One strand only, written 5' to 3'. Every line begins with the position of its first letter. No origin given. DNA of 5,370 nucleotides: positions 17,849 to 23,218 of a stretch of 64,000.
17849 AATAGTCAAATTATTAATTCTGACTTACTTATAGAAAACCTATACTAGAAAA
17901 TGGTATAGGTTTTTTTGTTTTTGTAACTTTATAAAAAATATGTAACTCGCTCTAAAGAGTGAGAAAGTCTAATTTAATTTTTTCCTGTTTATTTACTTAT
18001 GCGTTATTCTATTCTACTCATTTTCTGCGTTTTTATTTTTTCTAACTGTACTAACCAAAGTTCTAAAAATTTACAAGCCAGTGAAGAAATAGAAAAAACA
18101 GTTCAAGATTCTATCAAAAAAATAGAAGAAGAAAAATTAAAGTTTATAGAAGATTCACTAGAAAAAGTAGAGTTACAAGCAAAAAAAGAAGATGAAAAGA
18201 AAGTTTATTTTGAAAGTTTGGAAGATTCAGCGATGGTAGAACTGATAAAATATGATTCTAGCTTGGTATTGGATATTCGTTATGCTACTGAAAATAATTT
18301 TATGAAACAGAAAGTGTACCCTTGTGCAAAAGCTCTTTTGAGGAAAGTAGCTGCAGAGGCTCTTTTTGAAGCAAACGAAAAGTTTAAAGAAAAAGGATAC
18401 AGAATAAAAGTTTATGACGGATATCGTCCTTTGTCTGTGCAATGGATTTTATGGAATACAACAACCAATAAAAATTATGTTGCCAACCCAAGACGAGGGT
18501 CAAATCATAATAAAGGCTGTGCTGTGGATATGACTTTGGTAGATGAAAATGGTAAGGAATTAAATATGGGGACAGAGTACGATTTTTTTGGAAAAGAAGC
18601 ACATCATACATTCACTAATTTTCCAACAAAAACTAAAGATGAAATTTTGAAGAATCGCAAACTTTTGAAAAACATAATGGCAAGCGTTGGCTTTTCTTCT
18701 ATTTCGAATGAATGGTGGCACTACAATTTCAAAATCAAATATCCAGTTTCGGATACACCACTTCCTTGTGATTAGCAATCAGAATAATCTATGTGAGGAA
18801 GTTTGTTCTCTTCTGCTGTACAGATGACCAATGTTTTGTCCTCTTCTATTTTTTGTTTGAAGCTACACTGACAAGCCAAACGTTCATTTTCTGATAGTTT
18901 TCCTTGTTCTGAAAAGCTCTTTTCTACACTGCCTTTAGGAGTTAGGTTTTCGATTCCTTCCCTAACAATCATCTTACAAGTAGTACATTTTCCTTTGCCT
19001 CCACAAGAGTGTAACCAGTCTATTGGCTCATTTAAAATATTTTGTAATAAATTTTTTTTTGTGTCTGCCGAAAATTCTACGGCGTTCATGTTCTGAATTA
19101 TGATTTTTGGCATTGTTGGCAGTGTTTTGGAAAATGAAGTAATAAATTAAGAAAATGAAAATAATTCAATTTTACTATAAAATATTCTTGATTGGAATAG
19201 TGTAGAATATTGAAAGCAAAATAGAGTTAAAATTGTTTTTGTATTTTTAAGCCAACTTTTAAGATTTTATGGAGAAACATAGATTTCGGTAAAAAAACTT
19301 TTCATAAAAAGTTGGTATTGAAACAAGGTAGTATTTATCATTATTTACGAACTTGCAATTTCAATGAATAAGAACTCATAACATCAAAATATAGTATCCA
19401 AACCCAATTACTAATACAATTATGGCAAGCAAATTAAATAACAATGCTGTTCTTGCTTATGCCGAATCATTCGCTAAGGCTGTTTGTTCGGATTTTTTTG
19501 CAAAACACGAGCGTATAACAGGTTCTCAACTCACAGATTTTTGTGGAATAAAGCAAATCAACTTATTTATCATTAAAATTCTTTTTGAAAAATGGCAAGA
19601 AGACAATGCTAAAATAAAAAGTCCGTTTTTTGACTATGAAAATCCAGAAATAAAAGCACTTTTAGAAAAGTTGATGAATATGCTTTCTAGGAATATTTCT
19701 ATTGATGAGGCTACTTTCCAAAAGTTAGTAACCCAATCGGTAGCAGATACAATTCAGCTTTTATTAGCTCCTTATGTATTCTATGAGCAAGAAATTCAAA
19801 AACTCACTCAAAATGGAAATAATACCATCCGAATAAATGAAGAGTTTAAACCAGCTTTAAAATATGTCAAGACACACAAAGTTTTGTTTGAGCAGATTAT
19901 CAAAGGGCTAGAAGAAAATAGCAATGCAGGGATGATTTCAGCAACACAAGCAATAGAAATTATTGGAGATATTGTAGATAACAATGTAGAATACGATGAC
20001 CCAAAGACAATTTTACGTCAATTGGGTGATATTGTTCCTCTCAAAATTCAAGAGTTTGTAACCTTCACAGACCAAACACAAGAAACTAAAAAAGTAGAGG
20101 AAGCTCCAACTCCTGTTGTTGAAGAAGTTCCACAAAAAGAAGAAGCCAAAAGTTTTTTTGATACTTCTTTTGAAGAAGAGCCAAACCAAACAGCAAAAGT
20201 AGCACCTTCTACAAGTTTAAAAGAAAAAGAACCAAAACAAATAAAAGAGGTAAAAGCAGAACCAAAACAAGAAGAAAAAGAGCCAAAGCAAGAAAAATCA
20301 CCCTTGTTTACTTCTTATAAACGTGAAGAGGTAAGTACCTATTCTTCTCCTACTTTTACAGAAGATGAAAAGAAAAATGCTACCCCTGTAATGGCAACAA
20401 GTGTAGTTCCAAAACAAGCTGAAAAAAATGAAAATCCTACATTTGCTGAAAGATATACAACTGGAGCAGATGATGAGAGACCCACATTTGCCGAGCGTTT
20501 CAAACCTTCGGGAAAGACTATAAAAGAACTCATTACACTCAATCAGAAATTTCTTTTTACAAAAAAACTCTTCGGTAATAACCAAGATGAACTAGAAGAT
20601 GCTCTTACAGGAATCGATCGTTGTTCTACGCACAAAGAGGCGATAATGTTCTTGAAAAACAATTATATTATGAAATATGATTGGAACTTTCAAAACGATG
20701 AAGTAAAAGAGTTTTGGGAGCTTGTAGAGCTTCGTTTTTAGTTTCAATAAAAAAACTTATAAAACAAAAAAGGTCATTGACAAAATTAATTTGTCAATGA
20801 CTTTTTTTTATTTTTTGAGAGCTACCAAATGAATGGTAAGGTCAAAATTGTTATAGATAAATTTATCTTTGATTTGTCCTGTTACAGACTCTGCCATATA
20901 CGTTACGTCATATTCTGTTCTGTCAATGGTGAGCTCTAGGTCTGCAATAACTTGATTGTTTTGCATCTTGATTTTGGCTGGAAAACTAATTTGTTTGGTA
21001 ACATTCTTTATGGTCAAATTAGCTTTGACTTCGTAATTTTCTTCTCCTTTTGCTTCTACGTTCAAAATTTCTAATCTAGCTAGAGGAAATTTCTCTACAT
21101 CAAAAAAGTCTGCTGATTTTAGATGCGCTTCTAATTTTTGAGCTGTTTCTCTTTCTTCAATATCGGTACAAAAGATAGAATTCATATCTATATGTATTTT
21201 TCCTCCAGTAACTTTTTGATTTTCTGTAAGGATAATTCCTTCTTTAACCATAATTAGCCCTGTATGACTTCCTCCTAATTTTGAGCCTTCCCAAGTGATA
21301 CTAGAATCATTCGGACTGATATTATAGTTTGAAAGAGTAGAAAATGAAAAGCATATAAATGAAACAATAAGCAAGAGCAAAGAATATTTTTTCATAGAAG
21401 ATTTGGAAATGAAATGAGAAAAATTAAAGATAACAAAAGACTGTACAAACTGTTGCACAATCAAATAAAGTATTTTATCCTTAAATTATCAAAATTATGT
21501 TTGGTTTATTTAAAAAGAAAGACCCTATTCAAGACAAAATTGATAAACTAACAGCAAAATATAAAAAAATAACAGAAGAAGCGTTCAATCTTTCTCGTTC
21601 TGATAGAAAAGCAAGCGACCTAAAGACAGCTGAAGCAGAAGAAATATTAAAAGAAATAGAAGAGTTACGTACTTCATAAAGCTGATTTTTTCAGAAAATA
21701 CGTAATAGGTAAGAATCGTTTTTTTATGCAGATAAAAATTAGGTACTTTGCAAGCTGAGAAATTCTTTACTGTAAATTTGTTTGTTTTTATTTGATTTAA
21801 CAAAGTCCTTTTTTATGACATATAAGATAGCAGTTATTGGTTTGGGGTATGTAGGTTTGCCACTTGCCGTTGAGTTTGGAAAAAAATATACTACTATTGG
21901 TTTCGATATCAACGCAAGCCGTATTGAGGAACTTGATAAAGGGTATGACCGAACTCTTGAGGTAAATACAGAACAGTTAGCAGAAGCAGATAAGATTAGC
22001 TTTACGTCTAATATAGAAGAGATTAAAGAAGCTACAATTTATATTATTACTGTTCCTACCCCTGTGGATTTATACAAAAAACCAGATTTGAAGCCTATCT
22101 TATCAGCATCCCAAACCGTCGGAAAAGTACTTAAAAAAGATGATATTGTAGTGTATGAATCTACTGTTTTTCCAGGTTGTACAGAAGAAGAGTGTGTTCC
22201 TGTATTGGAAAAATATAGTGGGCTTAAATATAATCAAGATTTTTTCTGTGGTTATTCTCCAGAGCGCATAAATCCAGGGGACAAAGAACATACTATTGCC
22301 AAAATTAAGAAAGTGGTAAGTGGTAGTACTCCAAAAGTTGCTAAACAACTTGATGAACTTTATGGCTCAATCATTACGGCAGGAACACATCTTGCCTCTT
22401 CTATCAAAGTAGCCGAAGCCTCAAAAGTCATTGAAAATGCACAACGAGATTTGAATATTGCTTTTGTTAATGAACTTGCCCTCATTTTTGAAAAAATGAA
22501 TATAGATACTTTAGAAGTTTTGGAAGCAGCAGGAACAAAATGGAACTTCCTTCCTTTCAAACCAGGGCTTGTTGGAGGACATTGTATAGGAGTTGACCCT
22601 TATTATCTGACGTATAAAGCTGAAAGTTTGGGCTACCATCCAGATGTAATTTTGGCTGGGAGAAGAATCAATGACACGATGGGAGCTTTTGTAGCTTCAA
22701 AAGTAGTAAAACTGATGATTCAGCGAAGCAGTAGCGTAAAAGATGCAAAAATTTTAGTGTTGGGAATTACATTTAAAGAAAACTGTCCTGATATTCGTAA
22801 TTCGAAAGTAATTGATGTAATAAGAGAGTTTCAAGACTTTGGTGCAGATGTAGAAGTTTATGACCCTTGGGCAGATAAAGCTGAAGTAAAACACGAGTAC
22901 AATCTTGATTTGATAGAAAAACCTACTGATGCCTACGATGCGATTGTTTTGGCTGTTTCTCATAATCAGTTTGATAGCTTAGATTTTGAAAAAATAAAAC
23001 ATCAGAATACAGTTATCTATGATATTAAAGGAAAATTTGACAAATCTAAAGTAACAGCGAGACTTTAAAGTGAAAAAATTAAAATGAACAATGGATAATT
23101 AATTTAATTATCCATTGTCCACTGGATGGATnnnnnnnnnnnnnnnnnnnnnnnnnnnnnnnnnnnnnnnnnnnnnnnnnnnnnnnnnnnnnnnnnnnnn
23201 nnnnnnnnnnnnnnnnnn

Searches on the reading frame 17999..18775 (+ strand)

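Call 19: search_protein_families(library=pfam, proteins=[window:17999-18775:+], max_evalue=0.001)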
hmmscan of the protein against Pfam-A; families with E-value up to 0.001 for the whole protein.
window:17999-18775:+ (258 aa): 2 families
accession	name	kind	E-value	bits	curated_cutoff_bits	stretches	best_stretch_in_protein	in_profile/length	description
PF01427.22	Peptidase_M15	-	1.1e-32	113.9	27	1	89-243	15-183/199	D-ala-D-ala dipeptidase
PF02557.22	VanY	-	4.8e-08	33.3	25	1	113-208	3-93/132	D-alanyl-D-alanine carboxypeptidase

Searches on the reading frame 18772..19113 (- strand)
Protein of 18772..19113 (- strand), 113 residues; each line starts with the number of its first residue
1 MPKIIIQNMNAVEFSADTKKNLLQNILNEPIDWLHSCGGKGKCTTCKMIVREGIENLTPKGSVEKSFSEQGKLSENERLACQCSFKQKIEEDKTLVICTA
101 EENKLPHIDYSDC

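Call 19: search_protein_families(library=pfam, proteins=[window:18772-19113:-], max_evalue=0.001)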
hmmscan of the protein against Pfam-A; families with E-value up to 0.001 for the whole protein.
window:18772-19113:- (113 aa): 1 family
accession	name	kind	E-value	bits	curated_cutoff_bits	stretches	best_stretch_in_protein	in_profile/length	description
PF00111.32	Fer2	-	5.6e-11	42.7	21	1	10-83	6-74/77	2Fe-2S iron-sulfur cluster binding domain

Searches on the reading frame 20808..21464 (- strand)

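Call 19: search_protein_families(library=pfam, proteins=[window:20808-21464:-], max_evalue=0.001)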
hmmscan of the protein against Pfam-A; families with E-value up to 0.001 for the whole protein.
window:20808-21464:- (218 aa): 1 family
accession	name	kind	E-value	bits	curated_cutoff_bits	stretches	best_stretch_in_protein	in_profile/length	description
PF04264.18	YceI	-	5.1e-25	89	23.7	1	47-215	1-150/150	YceI-like domain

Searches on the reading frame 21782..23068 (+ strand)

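Call 19: search_protein_families(library=pfam, proteins=[window:21782-23068:+], max_evalue=0.001)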
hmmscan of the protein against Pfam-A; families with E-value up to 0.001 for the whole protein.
window:21782-23068:+ (428 aa): 4 families
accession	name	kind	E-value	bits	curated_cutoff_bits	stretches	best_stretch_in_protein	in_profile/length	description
PF03721.20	UDPG_MGDP_dh_N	-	5e-36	124.5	27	1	15-189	2-183/187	UDP-glucose/GDP-mannose dehydrogenase family, NAD binding domain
PF03720.21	UDPG_MGDP_dh_C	-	7.2e-27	94.2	30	1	325-420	1-102/103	UDP-glucose/GDP-mannose dehydrogenase family, UDP binding domain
PF00984.24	UDPG_MGDP_dh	-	2.4e-26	92.1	25.4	1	210-298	2-93/94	UDP-glucose/GDP-mannose dehydrogenase family, central domain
PF03446.21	NAD_binding_2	-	0.00022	21.7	21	0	15-135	1-101/161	NAD binding domain of 6-phosphogluconate dehydrogenase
